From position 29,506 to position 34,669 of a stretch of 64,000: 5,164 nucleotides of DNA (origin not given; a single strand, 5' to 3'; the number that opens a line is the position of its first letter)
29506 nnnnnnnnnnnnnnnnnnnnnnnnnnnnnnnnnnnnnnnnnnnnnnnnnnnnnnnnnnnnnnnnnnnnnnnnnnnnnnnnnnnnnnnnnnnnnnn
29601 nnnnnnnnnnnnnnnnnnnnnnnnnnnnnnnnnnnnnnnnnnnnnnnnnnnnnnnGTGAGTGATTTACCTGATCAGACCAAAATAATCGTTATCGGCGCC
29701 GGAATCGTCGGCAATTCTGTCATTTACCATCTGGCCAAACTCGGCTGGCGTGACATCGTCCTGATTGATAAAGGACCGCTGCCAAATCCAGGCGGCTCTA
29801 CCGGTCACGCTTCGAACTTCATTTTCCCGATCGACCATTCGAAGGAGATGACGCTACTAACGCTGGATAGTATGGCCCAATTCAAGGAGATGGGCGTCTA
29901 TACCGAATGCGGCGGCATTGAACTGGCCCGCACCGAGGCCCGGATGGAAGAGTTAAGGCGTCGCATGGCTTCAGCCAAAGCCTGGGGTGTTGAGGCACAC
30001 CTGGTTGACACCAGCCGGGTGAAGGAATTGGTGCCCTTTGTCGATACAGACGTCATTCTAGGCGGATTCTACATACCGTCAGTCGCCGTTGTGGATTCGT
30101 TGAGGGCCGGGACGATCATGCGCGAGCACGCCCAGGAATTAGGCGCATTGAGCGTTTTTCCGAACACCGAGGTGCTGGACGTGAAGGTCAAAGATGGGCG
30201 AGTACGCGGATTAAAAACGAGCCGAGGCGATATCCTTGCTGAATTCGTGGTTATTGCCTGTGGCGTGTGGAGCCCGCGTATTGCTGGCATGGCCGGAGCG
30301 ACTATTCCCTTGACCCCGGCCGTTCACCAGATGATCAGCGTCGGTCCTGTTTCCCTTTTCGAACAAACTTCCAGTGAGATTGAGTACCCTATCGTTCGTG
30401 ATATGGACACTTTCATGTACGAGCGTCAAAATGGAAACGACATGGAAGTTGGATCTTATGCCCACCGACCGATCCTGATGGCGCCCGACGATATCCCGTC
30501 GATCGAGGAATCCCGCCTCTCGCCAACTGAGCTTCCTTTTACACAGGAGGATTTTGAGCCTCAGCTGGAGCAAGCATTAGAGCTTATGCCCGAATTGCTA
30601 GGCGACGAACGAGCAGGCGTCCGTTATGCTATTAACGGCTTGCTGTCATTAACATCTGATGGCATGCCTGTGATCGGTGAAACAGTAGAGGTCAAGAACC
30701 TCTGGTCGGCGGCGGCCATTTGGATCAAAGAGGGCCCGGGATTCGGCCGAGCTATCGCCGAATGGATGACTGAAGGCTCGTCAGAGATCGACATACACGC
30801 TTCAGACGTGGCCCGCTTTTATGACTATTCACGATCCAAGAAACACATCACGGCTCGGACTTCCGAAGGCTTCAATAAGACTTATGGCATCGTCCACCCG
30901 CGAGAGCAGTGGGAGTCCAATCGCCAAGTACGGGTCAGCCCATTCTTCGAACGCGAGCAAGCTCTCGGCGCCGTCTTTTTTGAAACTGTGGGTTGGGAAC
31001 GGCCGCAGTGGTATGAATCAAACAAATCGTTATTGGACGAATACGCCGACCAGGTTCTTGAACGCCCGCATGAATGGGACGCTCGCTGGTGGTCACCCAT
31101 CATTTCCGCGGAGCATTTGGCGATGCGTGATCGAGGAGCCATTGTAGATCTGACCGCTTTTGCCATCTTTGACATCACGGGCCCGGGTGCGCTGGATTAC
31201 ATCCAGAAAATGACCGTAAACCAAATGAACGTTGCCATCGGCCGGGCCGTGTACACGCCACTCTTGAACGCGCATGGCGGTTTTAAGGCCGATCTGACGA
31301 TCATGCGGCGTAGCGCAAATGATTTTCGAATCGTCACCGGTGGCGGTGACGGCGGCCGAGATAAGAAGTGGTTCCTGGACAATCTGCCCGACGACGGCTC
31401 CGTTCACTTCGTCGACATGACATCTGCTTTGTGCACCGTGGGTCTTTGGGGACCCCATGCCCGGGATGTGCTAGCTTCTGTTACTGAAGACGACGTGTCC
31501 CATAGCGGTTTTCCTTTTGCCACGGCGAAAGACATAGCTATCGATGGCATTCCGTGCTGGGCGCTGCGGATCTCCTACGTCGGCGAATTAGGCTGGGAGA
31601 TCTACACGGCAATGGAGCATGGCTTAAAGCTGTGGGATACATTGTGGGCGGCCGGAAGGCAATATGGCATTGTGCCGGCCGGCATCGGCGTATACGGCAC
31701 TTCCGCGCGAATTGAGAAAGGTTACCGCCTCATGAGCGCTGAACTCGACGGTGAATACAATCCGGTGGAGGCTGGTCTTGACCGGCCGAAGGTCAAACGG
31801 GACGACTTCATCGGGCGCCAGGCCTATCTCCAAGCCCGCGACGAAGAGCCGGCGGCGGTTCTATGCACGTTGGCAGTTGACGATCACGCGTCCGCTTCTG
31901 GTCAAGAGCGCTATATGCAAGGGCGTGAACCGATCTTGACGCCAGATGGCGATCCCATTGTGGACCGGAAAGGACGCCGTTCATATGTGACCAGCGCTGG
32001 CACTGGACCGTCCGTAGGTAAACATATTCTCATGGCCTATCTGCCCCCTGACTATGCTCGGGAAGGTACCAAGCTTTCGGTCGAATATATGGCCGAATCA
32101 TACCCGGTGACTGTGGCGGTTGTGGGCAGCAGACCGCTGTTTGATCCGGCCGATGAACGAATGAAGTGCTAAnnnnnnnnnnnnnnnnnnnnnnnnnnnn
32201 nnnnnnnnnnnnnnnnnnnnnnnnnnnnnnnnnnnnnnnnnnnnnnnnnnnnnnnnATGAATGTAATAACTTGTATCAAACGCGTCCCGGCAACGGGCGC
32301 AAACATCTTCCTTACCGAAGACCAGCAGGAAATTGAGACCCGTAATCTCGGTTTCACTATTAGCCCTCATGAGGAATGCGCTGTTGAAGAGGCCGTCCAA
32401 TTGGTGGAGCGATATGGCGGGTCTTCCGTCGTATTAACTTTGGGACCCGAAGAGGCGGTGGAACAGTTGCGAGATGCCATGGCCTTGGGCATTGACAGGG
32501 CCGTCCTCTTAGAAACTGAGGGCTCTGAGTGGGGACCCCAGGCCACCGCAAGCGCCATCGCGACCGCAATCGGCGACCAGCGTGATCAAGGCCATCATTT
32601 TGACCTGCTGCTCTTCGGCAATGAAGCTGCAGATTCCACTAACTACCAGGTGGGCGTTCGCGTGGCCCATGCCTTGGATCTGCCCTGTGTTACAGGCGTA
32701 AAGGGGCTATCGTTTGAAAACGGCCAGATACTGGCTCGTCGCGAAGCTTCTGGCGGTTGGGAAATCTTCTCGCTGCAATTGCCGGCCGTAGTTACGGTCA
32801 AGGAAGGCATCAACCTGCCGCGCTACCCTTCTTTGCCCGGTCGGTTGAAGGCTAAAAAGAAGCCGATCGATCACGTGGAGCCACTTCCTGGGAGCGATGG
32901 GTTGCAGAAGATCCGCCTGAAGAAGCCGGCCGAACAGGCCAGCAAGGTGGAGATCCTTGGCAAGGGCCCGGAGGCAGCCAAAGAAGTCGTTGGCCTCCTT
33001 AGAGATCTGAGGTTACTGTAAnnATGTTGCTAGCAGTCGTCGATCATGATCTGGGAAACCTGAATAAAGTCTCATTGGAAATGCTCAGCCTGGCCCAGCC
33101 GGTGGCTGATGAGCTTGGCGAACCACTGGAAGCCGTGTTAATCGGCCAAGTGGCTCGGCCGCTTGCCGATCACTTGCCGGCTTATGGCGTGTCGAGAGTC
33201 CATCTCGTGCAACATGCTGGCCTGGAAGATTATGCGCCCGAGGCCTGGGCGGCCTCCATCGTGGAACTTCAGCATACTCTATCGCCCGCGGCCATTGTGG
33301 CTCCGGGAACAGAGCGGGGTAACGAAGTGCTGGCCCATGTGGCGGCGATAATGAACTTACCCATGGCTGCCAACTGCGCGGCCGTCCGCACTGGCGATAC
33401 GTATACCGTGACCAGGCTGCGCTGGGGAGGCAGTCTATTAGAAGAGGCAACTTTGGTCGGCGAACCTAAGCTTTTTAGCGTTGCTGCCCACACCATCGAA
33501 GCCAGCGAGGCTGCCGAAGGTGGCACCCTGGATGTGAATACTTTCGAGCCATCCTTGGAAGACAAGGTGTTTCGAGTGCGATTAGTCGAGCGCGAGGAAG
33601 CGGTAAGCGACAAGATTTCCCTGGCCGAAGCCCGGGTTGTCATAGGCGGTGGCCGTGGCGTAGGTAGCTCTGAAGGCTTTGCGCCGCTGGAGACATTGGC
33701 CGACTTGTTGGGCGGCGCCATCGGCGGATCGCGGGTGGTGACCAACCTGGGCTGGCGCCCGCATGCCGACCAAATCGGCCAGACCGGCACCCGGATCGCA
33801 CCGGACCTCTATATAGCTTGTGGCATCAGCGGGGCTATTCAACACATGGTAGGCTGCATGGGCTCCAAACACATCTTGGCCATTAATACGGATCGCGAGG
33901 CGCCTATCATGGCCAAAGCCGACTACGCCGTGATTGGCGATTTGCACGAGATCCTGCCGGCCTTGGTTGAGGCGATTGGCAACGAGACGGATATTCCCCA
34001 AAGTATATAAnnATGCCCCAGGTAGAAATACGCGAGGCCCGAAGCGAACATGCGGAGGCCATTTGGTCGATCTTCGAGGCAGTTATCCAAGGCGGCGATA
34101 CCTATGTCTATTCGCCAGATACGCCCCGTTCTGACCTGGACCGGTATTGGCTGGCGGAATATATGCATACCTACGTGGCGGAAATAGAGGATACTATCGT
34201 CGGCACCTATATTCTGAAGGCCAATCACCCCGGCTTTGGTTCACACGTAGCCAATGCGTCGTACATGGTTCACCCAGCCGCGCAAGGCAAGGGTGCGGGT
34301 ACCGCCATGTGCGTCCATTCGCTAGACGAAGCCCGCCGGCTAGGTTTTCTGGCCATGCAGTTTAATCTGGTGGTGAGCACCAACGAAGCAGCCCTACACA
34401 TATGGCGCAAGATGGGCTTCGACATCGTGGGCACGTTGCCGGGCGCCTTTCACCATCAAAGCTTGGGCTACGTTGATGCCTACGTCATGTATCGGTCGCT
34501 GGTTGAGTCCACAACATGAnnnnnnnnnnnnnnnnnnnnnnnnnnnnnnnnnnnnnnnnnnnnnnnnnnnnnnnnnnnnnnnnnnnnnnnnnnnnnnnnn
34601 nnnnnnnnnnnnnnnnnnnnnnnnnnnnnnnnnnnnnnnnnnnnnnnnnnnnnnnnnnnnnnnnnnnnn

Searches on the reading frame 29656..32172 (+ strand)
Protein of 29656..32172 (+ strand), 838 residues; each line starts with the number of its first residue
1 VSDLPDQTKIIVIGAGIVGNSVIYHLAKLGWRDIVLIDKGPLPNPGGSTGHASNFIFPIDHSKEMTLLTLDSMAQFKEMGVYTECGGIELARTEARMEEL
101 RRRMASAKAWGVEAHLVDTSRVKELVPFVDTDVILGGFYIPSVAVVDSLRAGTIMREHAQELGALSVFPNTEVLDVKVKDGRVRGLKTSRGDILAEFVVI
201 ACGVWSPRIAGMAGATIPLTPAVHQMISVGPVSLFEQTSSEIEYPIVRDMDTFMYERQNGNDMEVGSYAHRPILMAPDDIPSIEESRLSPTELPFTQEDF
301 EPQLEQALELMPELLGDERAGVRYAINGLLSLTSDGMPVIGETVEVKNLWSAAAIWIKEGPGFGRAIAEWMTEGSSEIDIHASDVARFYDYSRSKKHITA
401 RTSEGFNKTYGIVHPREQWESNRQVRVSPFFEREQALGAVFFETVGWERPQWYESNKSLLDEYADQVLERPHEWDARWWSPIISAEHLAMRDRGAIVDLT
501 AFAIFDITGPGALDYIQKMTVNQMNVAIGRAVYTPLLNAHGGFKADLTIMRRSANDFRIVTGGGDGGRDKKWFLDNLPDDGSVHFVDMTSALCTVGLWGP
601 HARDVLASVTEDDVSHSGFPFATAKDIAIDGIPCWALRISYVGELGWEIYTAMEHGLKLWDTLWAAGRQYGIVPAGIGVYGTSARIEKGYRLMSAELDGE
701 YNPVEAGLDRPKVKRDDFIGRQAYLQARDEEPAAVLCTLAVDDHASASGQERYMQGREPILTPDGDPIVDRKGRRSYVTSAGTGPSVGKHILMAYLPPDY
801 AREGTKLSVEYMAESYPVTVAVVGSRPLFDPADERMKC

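Call 8: search_protein_families(library=pfam, proteins=[window:29656-32172:+])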
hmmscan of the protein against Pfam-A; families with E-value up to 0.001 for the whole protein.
window:29656-32172:+ (838 aa): 6 families
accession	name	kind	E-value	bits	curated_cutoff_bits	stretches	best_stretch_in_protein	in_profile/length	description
PF01571.26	GCV_T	-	3e-68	230.3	25.6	1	432-709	3-253/255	Aminomethyltransferase folate-binding domain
PF01266.30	DAO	-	1.8e-54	186.1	27.9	1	9-370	1-353/353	FAD dependent oxidoreductase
PF16350.10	FAO_M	-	1.4e-16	60.8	27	1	373-428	1-56/56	FAD dependent oxidoreductase central domain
PF08669.17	GCV_T_C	-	1.5e-11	44.5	25.9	1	759-821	13-74/80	Glycine cleavage T-protein C-terminal barrel domain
PF07992.20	Pyr_redox_2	-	0.00023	21.2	26.1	0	130-215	31-119/291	Pyridine nucleotide-disulphide oxidoreductase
PF13738.12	Pyr_redox_3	-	0.00036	20.3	30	0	164-216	95-147/305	Pyridine nucleotide-disulphide oxidoreductase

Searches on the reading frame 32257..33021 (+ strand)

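Call 8: search_protein_families(library=pfam, proteins=[window:32257-33021:+])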
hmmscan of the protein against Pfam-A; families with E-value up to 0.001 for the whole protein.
window:32257-33021:+ (254 aa): 1 family
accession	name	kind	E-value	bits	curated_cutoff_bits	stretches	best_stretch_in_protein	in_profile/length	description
PF01012.27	ETF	-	2.4e-31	109.4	26.7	1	29-208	7-177/181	Electron transfer flavoprotein domain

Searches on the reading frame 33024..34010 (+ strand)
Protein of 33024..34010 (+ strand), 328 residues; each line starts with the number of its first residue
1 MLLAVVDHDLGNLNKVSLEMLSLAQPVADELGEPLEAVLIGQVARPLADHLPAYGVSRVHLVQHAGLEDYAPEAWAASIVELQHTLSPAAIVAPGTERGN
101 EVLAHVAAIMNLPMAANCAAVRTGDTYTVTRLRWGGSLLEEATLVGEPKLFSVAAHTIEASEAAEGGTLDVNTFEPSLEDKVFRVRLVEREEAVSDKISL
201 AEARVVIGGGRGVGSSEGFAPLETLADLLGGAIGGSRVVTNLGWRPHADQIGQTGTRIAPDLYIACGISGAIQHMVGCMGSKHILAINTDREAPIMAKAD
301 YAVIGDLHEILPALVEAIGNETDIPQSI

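Call 8: search_protein_families(library=pfam, proteins=[window:33024-34010:+])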
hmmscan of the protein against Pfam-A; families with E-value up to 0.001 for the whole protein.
window:33024-34010:+ (328 aa): 2 families
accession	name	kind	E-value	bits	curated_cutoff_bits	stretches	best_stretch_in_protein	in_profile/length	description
PF00766.25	ETF_alpha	-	8e-32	109.5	27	1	200-278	2-80/81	Electron transfer flavoprotein FAD-binding domain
PF01012.27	ETF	-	4.5e-31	108.5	26.7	1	3-177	2-179/181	Electron transfer flavoprotein domain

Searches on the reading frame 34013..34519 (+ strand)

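Call 66: search_protein_families(library=pfam, proteins=[window:34013-34519:+], max_evalue=0.00001)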
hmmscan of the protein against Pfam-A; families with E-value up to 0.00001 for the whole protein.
window:34013-34519:+ (168 aa): 4 families
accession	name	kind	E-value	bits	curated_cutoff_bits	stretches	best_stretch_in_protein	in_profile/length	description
PF00583.31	Acetyltransf_1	-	2.1e-14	54.3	20.7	1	35-136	17-116/116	Acetyltransferase (GNAT) family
PF13508.13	Acetyltransf_7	-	4.7e-10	40.2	27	1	52-137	4-83/84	Acetyltransferase (GNAT) domain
PF13302.13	Acetyltransf_3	-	2.3e-07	32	25.4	1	4-136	2-137/138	Acetyltransferase (GNAT) domain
PF13673.13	Acetyltransf_10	-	2.6e-06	27.9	23.6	1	42-139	22-110/128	Acetyltransferase (GNAT) domain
